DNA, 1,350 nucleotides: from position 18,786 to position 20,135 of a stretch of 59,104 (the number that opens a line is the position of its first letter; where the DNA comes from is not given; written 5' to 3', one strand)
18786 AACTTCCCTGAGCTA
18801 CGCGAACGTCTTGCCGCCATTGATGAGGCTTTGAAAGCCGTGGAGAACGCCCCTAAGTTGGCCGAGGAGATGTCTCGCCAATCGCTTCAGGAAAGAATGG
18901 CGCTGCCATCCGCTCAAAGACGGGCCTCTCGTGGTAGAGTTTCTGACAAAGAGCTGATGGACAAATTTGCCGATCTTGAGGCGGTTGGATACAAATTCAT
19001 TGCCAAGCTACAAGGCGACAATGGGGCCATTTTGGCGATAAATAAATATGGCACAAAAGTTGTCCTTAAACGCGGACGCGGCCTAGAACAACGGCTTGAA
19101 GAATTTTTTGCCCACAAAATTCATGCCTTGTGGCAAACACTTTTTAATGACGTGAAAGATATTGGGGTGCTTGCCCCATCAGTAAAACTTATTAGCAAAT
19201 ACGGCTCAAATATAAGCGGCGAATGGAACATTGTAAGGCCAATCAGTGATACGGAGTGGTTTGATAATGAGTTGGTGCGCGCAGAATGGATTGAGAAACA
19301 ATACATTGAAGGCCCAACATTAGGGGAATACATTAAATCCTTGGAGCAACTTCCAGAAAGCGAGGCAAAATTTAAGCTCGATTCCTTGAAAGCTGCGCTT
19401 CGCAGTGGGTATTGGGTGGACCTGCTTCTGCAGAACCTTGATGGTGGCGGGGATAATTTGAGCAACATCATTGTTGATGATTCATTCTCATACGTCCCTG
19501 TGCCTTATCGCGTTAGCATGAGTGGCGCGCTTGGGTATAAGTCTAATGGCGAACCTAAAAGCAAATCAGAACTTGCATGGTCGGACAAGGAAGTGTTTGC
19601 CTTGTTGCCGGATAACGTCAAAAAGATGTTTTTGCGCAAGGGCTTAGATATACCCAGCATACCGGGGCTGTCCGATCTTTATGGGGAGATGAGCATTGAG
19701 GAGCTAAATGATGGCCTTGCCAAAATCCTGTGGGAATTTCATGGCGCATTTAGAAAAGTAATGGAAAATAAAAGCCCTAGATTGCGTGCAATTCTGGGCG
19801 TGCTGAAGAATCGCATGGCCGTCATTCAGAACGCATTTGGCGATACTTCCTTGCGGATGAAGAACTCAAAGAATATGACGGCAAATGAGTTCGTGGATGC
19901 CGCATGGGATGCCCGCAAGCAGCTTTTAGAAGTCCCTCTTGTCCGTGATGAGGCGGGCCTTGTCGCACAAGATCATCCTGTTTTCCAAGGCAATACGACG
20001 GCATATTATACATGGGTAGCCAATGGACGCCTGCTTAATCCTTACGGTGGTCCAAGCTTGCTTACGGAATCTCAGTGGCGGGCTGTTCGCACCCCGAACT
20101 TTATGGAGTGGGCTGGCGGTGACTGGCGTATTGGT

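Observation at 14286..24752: A 3,488-aa polyvalent protein with two kinase-like modules and an ART-like module occupies 18 percent of the genome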

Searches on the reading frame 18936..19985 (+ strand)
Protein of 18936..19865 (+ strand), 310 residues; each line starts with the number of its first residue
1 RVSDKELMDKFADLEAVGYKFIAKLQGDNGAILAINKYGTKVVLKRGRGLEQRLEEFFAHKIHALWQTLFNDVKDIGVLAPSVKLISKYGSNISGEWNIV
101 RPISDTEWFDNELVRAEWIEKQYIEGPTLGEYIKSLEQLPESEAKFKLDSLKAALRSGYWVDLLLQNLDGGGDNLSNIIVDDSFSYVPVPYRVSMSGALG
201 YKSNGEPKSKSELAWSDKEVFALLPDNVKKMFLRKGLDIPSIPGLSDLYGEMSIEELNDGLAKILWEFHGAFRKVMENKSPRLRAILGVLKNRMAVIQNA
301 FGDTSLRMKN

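Call 19: search_protein_families(library=pfam, proteins=[window:18936-19865:+], max_evalue=10)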
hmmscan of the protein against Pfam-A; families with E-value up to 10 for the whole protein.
window:18936-19865:+ (310 aa): 0 families

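Call 33: find_homologous_proteins(query=window:18936-19865:+, max_evalue=0.01)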
Query window:18936-19865:+: 2373 candidates shared short words with the query, none scored E <= 0.01.

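Call 52: find_related_loci(query=window:18936-19865:+, collection=viral_contigs, flank=10000)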
Query window:18936-19865:+ (310 aa) in viral_contigs; peptide patterns used: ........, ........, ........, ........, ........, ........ (x = any residue, [..] = any of these).
13 stretches matched a pattern, but none encodes a relative of the query by tblastn (E <= 1e-3).

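Call 58: find_homologous_proteins(query=A2, max_evalue=0.01)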
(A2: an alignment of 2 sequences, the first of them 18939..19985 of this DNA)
Query A2 (2 sequences) (349 aa, profile of the alignment): 2 proteins with E <= 0.01 among 7609 candidates.
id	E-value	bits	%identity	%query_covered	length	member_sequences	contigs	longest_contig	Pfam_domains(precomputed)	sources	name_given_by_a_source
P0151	7.8e-65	237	38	82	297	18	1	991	-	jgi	jgi:hypothetical protein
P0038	7.0e-37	145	47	23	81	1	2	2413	-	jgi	jgi:hypothetical protein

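Call 69: predict_structure(alignment_id=A3)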
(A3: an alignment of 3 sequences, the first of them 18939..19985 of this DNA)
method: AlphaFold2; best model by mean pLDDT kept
length: 349 residues; sequences in the alignment: 3
mean_pLDDT: 39.4   pTM: 0.30
mean pLDDT of the five models: 39.4, 38.1, 37.6, 35.7, 35.4
residues with pLDDT >= 90: 0; 70-90: 1; 50-70: 52; < 50: 296
segments of 3 or more residues with pLDDT < 50: 1-4, 25-28, 45-131, 151-250, 252-312, 314-349
pLDDT, mean of each block of 10 residues (from residue 1): 51 65 50 58 45 38 37 31 31 24 29 33 36 56 50 40 35 32 23 26 33 36 38 34 39 44 41 41 44 44 41 45 41 36 32
secondary structure, 60 per line:
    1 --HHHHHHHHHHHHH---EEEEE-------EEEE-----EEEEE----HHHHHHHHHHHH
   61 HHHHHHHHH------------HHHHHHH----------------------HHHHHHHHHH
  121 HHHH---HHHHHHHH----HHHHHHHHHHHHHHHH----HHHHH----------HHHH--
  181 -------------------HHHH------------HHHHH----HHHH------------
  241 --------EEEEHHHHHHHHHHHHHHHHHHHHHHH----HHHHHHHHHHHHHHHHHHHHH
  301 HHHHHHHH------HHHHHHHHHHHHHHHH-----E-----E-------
elements in order: H3-15 E19-23 E31-34 E40-44 H49-69 H82-88 H111-124 H128-135 H140-155 H160-164 H175-178 H200-203 H216-220 H225-228 E249-252 H253-275 H280-308 H315-330

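Call 71: fold_search(model_id=the predicted structure, library=pdb)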
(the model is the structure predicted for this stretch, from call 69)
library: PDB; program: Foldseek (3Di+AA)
matches with E <= 10: 154; with E <= 0.001: 0
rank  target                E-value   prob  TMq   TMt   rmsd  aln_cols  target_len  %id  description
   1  4qmk_A                4.0e-01  0.06  0.13  0.10  23.9       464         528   10  Crystal structure of type III effector protein ExoU (exoU) (released 2014-12-17)
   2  4qmk_B                4.9e-01  0.05  0.13  0.10  24.2       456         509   11  Crystal structure of type III effector protein ExoU (exoU) (released 2014-12-17)
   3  9hhl_f                7.5e-01  0.04  0.12  0.06  26.4       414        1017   12  Structure of Dynein-Dynactin-NuMA-LIS1 (released 2025-12-03)
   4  7xge_A                1.1e+00  0.10  0.11  0.18  14.1       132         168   14  Crystal structure of MCL-1 in complex with computationally designed inhibitor protein (released 2022-07-20)
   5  5uxa                  1.1e+00  0.03  0.11  0.12  26.2       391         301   10  Crystal structure of macrolide 2'-phosphotransferase MphB from Escherichia coli (released 2017-06-28)
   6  9dk3_A                1.5e+00  0.03  0.14  0.14  25.9       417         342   10  Lexapeptide dehydratase complex LxmKY, hydrolysed ATP bound (released 2024-12-04)
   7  7xge_G                1.8e+00  0.08  0.10  0.18  14.2       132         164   14  Crystal structure of MCL-1 in complex with computationally designed inhibitor protein (released 2022-07-20)
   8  6zg5_A                1.8e+00  0.02  0.11  0.11  25.6       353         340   12  COPII on membranes, outer coat right-handed rod, class1 (released 2021-02-17)
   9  4jg7                  1.9e+00  0.15  0.09  0.10  10.0        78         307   10  Structure of RSK2 CTD bound to 3-(3-(1H-pyrrolo[2,3-b]pyridine-3-carbonyl)phenyl)-2-cyanoacrylamide (released 2013-04-10)
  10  2pm6_A                2.0e+00  0.02  0.11  0.11  25.5       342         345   12  Crystal Structure of yeast Sec13/31 edge element of the COPII vesicular coat, native version (released 2007-07-03)
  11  7xgg_A                2.2e+00  0.07  0.10  0.18  14.6       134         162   14  Crystal structure of BCL-xL in complex with computationally designed inhibitor protein (released 2022-07-20)
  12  7sin_B                2.3e+00  0.14  0.16  0.08   6.7       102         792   12  Structure of negative allosteric modulator-bound inactive human calcium-sensing receptor (released 2022-01-19)
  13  7xge_E                2.4e+00  0.14  0.14  0.26  13.0       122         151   12  Crystal structure of MCL-1 in complex with computationally designed inhibitor protein (released 2022-07-20)
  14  8ekr_A                2.7e+00  0.02  0.13  0.09  27.7       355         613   11  Apo rat TRPV2 in nanodiscs, state 3 (released 2023-09-27)
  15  5xsj_L                3.0e+00  0.30  0.17  0.39   3.7        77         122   12  XylFII-LytSN complex (released 2017-08-02)
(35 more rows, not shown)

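Call 72: search_solved_structures(query=A3, max_evalue=10, show_alignments=3)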
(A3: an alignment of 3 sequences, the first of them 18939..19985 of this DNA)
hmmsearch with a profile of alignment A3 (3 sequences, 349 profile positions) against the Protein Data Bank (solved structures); distinct sequences matched with E-value up to 10: 2.
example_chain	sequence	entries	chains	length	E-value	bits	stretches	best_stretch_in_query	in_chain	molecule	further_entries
9ymt_A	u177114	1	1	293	0.53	12.4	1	115-141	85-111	Serine/Threonine Kinase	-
4eqm_A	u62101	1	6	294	0.53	12.4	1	115-141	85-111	Protein kinase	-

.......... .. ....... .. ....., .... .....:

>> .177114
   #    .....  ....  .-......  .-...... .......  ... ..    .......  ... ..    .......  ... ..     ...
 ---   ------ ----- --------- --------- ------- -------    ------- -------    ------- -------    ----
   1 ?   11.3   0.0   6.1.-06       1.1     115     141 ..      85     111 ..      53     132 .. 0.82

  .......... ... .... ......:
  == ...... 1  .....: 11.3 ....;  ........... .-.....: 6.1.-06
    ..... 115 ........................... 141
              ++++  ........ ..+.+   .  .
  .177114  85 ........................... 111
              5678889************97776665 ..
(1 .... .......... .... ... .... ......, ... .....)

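Call 73: search_protein_families(library=pfam, proteins=[P0151], max_evalue=10)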
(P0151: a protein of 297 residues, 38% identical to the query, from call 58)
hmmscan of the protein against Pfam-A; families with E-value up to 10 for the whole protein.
P0151 (297 aa): 0 families

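Call 96: search_protein_families(library=phrogs, proteins=[window:18936-19865:+], max_evalue=1)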
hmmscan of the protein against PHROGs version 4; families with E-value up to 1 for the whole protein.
window:18936-19865:+ (310 aa): 0 families

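Call 102: find_related_loci(query=A3, collection=metagenome_contigs, flank=6000)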
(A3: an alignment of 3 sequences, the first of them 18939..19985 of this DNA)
Query A3 (349 aa) in metagenome_contigs; peptide patterns used: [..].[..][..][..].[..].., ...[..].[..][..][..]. (x = any residue, [..] = any of these).
162 stretches matched a pattern, but none encodes a relative of the query by tblastn (E <= 1e-3).

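Call 103: find_related_loci(query=A3, collection=genome_contigs, flank=6000)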
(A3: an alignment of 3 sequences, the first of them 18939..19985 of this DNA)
Query A3 (349 aa) in genome_contigs; peptide patterns used: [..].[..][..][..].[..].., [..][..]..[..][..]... (x = any residue, [..] = any of these).
65 stretches matched a pattern, but none encodes a relative of the query by tblastn (E <= 1e-3).
